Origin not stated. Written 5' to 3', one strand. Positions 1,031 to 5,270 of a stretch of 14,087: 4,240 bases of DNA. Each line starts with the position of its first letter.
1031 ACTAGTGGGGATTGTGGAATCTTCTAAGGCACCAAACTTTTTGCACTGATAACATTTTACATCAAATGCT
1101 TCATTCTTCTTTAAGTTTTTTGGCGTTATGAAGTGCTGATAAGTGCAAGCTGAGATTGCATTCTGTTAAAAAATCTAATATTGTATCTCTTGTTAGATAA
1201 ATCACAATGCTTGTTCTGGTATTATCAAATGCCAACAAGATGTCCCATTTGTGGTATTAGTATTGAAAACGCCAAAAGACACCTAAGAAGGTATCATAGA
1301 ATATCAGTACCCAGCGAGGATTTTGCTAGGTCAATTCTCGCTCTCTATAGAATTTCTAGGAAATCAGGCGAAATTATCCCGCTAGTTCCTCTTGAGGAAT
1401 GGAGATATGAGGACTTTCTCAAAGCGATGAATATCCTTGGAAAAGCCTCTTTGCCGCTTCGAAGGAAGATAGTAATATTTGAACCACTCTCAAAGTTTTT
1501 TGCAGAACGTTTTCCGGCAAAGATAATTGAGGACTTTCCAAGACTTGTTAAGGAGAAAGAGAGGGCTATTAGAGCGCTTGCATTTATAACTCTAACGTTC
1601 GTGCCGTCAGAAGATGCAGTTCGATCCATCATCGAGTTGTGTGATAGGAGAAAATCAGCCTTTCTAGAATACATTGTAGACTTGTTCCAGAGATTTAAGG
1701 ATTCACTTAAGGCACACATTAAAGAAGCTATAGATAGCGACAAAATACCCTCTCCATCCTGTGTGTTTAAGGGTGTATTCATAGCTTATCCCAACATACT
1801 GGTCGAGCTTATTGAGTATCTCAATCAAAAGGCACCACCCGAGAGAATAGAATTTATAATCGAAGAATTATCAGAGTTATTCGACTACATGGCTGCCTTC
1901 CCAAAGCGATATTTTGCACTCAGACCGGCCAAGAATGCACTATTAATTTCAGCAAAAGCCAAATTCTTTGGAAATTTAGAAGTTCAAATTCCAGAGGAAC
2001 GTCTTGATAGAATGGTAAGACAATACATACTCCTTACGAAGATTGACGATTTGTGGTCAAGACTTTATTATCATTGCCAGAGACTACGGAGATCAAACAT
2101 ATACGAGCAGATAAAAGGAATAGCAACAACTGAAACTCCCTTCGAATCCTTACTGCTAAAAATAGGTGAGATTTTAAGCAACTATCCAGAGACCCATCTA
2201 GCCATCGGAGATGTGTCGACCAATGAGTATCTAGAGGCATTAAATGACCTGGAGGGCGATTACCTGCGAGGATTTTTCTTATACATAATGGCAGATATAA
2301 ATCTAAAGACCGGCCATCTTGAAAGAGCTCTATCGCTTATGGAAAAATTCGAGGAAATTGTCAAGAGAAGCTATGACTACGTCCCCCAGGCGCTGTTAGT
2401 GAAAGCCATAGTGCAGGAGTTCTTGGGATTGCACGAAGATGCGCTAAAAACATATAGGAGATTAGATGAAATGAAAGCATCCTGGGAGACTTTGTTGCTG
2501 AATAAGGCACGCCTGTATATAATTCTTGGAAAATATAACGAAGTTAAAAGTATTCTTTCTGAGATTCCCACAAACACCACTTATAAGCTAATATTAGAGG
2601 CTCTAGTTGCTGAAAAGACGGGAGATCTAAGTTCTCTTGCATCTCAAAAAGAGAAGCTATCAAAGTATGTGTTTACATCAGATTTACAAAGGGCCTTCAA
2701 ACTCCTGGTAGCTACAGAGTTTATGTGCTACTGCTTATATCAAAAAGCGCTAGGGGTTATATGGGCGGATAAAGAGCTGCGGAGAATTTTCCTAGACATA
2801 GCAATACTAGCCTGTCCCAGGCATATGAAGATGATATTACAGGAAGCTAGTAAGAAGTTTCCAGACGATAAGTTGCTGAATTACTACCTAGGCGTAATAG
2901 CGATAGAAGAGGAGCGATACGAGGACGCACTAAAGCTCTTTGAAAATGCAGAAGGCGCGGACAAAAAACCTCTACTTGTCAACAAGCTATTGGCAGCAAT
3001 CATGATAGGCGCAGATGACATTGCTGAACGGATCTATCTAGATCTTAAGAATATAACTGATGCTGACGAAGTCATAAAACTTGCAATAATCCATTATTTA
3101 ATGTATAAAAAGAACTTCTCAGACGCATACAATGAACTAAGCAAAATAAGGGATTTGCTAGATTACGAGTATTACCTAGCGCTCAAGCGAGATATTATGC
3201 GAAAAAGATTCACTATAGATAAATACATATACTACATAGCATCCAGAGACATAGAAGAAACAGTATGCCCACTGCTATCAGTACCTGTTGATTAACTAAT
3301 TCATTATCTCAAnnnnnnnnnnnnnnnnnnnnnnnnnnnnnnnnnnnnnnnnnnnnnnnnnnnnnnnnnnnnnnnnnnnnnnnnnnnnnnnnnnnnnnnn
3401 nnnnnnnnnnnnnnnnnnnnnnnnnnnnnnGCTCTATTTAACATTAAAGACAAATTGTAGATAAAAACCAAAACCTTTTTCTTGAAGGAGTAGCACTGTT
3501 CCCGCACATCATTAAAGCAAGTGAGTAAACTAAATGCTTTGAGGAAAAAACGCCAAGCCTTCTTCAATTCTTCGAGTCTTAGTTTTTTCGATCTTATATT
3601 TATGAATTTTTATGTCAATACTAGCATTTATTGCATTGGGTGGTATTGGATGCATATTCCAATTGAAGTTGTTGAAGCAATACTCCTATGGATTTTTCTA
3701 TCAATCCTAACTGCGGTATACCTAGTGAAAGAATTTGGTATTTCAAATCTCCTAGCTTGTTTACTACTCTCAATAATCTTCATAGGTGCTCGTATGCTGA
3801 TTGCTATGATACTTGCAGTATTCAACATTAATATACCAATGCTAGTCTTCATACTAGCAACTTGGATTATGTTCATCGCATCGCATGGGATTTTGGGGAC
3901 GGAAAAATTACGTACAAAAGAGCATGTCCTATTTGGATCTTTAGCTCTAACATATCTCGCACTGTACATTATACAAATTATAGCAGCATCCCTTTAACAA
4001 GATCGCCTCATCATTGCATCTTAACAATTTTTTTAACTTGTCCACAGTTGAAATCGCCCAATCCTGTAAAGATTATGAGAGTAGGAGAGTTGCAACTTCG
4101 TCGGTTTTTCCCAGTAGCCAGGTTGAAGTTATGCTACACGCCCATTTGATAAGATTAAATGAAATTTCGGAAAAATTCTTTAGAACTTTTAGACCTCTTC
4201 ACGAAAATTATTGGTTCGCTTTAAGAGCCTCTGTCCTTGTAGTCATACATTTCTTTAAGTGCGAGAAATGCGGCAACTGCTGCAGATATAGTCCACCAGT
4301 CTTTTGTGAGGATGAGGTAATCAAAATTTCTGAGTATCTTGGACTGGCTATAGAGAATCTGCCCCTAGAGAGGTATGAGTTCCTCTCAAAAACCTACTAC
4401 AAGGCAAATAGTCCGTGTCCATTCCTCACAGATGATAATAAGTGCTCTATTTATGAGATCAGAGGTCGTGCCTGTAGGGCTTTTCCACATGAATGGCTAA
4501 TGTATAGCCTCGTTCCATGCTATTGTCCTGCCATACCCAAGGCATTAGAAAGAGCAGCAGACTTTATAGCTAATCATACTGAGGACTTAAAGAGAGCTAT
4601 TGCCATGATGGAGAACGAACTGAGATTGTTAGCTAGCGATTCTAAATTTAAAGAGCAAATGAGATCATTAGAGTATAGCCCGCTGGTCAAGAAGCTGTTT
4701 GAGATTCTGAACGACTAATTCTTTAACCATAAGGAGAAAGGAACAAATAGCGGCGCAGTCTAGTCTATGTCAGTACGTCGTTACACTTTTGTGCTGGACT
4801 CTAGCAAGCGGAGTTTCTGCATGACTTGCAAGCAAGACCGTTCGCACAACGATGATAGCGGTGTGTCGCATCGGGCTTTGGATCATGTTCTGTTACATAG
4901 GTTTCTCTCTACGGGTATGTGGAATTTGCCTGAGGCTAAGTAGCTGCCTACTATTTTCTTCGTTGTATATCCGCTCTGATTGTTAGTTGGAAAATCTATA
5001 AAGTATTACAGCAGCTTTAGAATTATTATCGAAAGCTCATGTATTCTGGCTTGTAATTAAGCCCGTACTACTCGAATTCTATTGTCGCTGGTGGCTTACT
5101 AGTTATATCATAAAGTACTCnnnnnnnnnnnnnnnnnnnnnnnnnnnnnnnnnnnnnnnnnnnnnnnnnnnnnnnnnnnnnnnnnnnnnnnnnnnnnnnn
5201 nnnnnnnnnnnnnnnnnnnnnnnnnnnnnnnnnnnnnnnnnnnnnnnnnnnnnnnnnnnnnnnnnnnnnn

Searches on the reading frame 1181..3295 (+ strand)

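Call 8: search_protein_families(library=pfam, proteins=[window:1181-3295:+])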
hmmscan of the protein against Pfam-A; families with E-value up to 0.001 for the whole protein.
window:1181-3295:+ (704 aa): 6 families
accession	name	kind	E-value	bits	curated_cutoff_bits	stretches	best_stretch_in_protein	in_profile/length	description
PF13432.12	TPR_16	-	1.1e-05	26.2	32.7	0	553-594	20-61/65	Tetratricopeptide repeat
PF14559.12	TPR_19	-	2.3e-05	25.1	25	0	552-607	13-68/68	Tetratricopeptide repeat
PF07719.23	TPR_2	-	3.4e-05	24.1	27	0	567-590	4-27/34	Tetratricopeptide repeat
PF25062.1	ARM_TT21_N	-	0.0001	22.6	40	0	547-592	11-55/222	Tetratricopeptide repeat protein 21 N-terminal ARM repeat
PF13181.12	TPR_8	-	0.00036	20.9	25.7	0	438-457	3-22/34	Tetratricopeptide repeat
PF13424.12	TPR_12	-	0.00046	20.8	30.1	0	370-427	9-70/77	Tetratricopeptide repeat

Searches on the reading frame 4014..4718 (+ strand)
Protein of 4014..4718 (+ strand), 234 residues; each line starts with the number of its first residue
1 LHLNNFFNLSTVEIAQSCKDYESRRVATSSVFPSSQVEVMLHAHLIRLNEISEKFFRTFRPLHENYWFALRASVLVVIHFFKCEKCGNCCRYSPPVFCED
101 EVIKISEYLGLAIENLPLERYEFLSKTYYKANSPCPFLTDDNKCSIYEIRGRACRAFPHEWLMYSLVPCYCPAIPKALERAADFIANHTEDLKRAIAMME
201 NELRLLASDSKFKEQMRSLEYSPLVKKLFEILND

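Call 8: search_protein_families(library=pfam, proteins=[window:4014-4718:+])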
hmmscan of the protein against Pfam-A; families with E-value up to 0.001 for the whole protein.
window:4014-4718:+ (234 aa): 1 family
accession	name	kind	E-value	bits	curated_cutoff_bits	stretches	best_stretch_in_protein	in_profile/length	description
PF03692.20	CxxCxxCC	-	1.1e-11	45.7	23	1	82-171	1-84/85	Putative zinc- or iron-chelating domain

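Call 27: find_homologous_proteins(query=window:4131-4715:+, max_evalue=1e-20)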
Query window:4131-4715:+ (195 aa): 8 proteins with E <= 1e-20 among 109 candidates. Only proteins of 107 to 342 residues were searched: fused or split forms outside these lengths cannot appear, so this answer is no evidence that the protein stands alone or is whole; lengths 'longer' or 'shorter' looks for them.
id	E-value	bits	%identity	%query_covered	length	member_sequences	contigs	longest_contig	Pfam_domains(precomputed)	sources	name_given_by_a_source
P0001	2.6e-124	431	96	100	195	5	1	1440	PF03692.21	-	-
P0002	1.8e-91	323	72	99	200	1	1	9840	PF03692.21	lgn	-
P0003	8.1e-79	282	63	95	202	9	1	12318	PF03692.21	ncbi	-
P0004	1.5e-75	271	62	95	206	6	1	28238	PF03692.21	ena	-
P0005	5.8e-67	243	59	95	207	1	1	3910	PF03692.21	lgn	-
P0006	1.1e-66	242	56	95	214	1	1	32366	PF03692.21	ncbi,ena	-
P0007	1.9e-65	238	56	96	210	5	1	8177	PF03692.21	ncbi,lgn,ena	-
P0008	1.9e-65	238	58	94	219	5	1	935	PF03692.21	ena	-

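Call 28: find_encoding_contigs(protein=P0001, flank=6000, max_places=10)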
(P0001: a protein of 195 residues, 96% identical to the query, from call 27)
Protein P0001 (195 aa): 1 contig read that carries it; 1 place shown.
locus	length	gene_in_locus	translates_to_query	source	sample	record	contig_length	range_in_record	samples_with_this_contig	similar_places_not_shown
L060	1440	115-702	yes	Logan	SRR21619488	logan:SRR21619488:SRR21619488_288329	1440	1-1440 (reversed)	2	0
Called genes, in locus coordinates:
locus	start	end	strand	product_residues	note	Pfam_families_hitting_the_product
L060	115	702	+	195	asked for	PF03692:CxxCxxCC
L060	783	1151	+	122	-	PF00581:Rhodanese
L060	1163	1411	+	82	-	-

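Call 29: find_encoding_contigs(protein=P0002, flank=6000, max_places=10)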
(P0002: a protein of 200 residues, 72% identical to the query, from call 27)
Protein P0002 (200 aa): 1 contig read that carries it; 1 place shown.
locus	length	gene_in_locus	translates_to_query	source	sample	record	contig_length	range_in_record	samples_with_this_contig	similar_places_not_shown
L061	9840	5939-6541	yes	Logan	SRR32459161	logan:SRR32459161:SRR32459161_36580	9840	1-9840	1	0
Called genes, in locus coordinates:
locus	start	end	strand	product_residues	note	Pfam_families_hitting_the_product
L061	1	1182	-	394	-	?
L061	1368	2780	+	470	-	PF02629:CoA_binding, PF13380:CoA_binding_2, PF13607:Succ_CoA_lig, PF19045:Ligase_CoA_2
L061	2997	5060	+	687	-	PF13432:TPR_16 (faint), PF14559:TPR_19 (faint), PF07719:TPR_2 (faint), PF13181:TPR_8 (faint)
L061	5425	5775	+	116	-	-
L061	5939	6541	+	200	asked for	PF03692:CxxCxxCC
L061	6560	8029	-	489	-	PF00117:GATase, PF07722:Peptidase_C26, PF02540:NAD_synthase (weak), PF00958:GMP_synt_C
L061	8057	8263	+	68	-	-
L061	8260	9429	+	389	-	PF01547:SBP_bac_1, PF12849:PBP_like_2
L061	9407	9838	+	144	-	?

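Call 30: list_cluster_members(proteins=[P0001])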
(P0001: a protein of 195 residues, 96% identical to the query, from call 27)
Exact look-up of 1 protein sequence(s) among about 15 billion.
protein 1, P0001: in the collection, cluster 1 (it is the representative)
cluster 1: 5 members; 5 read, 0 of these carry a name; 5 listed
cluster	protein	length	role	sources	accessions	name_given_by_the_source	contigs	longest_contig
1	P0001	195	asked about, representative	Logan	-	-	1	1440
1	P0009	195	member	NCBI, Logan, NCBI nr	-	-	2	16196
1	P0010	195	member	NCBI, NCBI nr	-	-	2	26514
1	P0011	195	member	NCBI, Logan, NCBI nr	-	-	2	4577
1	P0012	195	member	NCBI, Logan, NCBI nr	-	-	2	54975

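Call 31: find_encoding_contigs(protein=P0009, flank=3000, max_places=6)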
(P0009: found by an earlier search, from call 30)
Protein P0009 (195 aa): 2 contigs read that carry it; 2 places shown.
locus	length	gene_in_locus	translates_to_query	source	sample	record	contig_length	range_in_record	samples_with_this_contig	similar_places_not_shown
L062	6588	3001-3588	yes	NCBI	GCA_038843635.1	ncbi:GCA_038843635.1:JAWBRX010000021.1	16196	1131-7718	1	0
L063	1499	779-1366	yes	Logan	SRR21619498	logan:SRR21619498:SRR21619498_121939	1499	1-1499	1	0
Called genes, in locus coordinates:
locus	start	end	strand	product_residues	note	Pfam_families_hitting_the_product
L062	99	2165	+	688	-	PF13432:TPR_16 (faint)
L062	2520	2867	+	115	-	-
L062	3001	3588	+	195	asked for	PF03692:CxxCxxCC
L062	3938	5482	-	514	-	PF00117:GATase, PF07722:Peptidase_C26, PF02540:NAD_synthase (weak), PF03054:tRNA_Me_trans (faint), PF00958:GMP_synt_C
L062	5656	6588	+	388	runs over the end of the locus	PF01547:SBP_bac_1, PF12849:PBP_like_2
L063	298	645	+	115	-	-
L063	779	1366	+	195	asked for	PF03692:CxxCxxCC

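Call 32: find_encoding_contigs(protein=P0010, flank=3000, max_places=6)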
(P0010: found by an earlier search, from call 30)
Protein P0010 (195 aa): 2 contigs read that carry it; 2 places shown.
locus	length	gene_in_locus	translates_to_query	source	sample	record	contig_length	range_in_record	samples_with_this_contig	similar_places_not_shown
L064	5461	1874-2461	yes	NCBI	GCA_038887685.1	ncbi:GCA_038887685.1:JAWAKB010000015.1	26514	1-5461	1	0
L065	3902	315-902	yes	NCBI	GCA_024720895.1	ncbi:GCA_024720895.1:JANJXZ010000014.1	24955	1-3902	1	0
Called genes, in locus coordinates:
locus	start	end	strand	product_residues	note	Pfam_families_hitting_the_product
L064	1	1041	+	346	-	PF07719:TPR_2 (faint), PF13181:TPR_8 (faint), PF13424:TPR_12 (faint), PF13428:TPR_14 (faint), PF14559:TPR_19 (faint), PF25062:ARM_TT21_N (faint)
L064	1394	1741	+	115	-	-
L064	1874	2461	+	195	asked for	PF03692:CxxCxxCC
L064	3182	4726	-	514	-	PF00117:GATase, PF07722:Peptidase_C26, PF02540:NAD_synthase (weak), PF03054:tRNA_Me_trans (faint), PF02540:NAD_synthase (weak), PF00958:GMP_synt_C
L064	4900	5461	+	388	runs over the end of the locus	PF01547:SBP_bac_1, PF12849:PBP_like_2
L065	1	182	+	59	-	?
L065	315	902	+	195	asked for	PF03692:CxxCxxCC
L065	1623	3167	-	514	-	PF00117:GATase, PF07722:Peptidase_C26, PF02540:NAD_synthase (weak), PF03054:tRNA_Me_trans (faint), PF02540:NAD_synthase (weak), PF00958:GMP_synt_C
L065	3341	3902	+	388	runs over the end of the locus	PF01547:SBP_bac_1, PF12849:PBP_like_2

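Call 33: find_encoding_contigs(protein=P0011, flank=3000, max_places=6)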
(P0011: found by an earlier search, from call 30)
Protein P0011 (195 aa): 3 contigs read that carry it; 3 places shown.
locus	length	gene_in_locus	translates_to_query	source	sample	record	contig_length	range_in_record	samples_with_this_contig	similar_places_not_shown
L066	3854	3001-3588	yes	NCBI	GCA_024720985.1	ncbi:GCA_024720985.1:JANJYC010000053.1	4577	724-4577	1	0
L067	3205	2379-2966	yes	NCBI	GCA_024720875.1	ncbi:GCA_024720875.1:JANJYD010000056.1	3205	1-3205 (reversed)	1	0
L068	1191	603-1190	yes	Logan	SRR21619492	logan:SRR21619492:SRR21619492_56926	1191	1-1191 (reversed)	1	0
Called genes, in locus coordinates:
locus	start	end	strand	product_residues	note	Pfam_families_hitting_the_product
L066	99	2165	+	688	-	PF13432:TPR_16 (faint)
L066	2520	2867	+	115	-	-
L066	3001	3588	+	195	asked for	PF03692:CxxCxxCC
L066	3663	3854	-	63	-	?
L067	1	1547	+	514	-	PF14559:TPR_19 (faint), PF07719:TPR_2 (faint)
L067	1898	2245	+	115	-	-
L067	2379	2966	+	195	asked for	PF03692:CxxCxxCC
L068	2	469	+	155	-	?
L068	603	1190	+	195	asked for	PF03692:CxxCxxCC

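Call 34: find_encoding_contigs(protein=P0012, flank=3000, max_places=6)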
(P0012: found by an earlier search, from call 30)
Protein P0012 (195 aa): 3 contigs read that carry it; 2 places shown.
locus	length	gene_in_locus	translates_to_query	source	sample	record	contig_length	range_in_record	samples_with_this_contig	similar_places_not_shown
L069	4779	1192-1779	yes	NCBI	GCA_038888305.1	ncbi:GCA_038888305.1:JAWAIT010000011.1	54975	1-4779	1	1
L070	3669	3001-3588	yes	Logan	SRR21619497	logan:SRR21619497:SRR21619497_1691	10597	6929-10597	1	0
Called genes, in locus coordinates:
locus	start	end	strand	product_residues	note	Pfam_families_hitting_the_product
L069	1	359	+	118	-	?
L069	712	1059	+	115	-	-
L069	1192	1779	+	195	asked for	PF03692:CxxCxxCC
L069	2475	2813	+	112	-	-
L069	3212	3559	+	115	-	-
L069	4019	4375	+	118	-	-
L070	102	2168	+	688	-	PF14559:TPR_19 (faint), PF07719:TPR_2 (faint), PF13181:TPR_8 (faint)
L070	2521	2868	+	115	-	-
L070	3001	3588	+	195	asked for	PF03692:CxxCxxCC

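Call 38: find_encoding_contigs(protein=L069:4019-4372:+, flank=10000, max_places=6)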
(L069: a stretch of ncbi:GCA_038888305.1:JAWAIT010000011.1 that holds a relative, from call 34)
Protein L069:4019-4372:+ (118 aa): 2 contigs read that carry it; 1 place shown.
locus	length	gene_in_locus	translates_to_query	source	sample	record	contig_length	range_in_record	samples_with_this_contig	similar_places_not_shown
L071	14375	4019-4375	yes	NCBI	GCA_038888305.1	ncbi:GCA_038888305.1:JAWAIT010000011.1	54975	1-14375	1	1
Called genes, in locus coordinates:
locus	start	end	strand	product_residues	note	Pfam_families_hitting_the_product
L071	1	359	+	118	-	?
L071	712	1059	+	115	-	-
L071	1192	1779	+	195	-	PF03692:CxxCxxCC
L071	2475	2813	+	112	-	-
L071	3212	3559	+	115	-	-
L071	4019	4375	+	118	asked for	-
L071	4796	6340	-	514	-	PF00117:GATase, PF07722:Peptidase_C26, PF02540:NAD_synthase (weak), PF03054:tRNA_Me_trans (faint), PF02540:NAD_synthase (weak), PF00958:GMP_synt_C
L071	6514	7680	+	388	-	PF01547:SBP_bac_1, PF12849:PBP_like_2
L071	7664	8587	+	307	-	PF00528:BPD_transp_1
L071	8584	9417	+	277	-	PF00528:BPD_transp_1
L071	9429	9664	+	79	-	PF03215:Rad17 (weak), PF13476:AAA_23 (weak), PF13555:AAA_29 (weak), PF00005:ABC_tran, PF13401:AAA_22 (weak)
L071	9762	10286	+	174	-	PF00005:ABC_tran, PF13304:AAA_21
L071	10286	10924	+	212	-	PF01895:PhoU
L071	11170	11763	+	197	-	-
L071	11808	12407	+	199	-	-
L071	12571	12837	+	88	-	-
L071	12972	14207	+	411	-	PF00464:SHMT, PF01212:Beta_elim_lyase (weak), PF03841:SelA (faint)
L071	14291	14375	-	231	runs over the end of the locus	PF08242:Methyltransf_12 (weak)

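Call 57: find_homologous_proteins(query=L071:3785-3949:+, max_evalue=1)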
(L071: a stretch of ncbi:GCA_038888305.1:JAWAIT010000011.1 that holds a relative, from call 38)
Query L071:3785-3949:+: no candidate shares three 5-residue words with the query. No homologue found. Only proteins of 30 to 97 residues were searched: fused or split forms outside these lengths cannot appear, so this answer is no evidence that the protein stands alone or is whole; lengths 'longer' or 'shorter' looks for them.

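Call 59: search_protein_families(library=pfam, proteins=[L071:2475-2810:+, L071:3212-3556:+, L071:4019-4372:+, L060:783-1148:+, L060:1163-1408:+], max_evalue=0.1)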
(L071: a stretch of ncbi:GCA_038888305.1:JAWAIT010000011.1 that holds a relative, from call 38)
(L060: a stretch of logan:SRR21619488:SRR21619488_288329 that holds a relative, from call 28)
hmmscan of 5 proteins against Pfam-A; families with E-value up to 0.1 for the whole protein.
L071:2475-2810:+ (112 aa): 0 families

L071:3212-3556:+ (115 aa): 2 families
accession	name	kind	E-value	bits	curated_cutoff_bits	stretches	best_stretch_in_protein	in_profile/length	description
PF13038.11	DUF3899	-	0.074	13.9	23.4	0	67-108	45-87/88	Domain of unknown function (DUF3899)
PF14145.11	YrhK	-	0.086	13.1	26.1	0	6-20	35-49/58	YrhK-like protein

L071:4019-4372:+ (118 aa): 0 families

L060:783-1148:+ (122 aa): 1 family
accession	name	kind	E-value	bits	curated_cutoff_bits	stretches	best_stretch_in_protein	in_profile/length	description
PF00581.25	Rhodanese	-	2.1e-10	41.4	22.2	1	50-114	2-73/102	Rhodanese-like domain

L060:1163-1408:+ (82 aa): 1 family
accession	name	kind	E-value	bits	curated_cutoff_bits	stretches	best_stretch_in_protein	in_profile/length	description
PF13179.11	DUF4006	-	0.032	14.6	22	0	56-79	3-26/64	Family of unknown function (DUF4006)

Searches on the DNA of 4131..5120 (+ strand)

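Call 4: search_rna_families(source=window, start=4650, end=5120, threshold=evalue, max_evalue=10, show_alignments=3)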
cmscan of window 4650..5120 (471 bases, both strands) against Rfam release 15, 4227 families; matches with E-value up to 10: 0.
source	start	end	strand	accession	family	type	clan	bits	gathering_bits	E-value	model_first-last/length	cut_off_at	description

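Call 44: search_rna_families(source=L071, start=1700, end=4850, threshold=evalue, max_evalue=1)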
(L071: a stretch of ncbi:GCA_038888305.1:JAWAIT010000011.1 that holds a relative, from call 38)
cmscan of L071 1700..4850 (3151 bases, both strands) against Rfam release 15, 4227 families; matches with E-value up to 1: 1.
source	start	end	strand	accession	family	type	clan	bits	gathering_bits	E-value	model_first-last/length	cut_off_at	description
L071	3627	3671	-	RF01850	beta_tmRNA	Gene;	CL00001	11.7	84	0.97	105-146/331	no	Betaproteobacteria transfer-messenger RNA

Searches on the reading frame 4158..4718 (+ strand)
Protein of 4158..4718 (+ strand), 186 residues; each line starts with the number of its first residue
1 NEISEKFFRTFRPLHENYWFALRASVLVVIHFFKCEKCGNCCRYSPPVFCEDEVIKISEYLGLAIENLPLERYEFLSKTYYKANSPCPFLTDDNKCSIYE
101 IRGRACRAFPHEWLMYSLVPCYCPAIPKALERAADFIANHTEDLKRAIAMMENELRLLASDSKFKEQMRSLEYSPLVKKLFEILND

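Call 23: find_related_loci(query=window:4158-4718:+, collection=metagenome_contigs, flank=4000)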
Query window:4158-4718:+ (186 aa) in metagenome_contigs; peptide patterns used: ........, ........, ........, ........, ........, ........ (x = any residue, [..] = any of these).
140 stretches matched a pattern; 10 encode a relative of the query (tblastn E <= 1e-3); 10 distinct loci.
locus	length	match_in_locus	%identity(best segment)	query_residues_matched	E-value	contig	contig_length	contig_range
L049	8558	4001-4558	60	1-186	5e-78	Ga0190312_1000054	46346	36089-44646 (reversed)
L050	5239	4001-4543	58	6-186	3e-76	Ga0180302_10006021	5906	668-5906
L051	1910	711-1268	55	1-186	5e-78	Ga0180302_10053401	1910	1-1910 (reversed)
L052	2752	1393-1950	55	1-185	1e-73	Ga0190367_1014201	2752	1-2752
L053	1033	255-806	57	1-184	1e-75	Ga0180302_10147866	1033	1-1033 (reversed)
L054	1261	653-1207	57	1-185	6e-75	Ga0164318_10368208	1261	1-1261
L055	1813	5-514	59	17-186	8e-71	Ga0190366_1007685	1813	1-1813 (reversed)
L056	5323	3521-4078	51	1-186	3e-67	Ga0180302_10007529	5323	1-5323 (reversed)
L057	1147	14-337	61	78-185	3e-43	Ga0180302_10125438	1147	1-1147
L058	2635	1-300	63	86-185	3e-39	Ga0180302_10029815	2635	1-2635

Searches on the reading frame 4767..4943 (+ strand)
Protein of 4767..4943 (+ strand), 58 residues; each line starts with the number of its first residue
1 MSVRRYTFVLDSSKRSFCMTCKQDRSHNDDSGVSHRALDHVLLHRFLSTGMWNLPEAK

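Call 8: search_protein_families(library=pfam, proteins=[window:4767-4943:+])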
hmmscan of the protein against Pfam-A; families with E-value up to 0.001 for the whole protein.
window:4767-4943:+ (58 aa): 0 families

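Call 25: find_homologous_proteins(query=window:4767-4940:+, max_evalue=1)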
Query window:4767-4940:+: no candidate shares three 5-residue words with the query. No homologue found. Only proteins of 31 to 102 residues were searched: fused or split forms outside these lengths cannot appear, so this answer is no evidence that the protein stands alone or is whole; lengths 'longer' or 'shorter' looks for them.
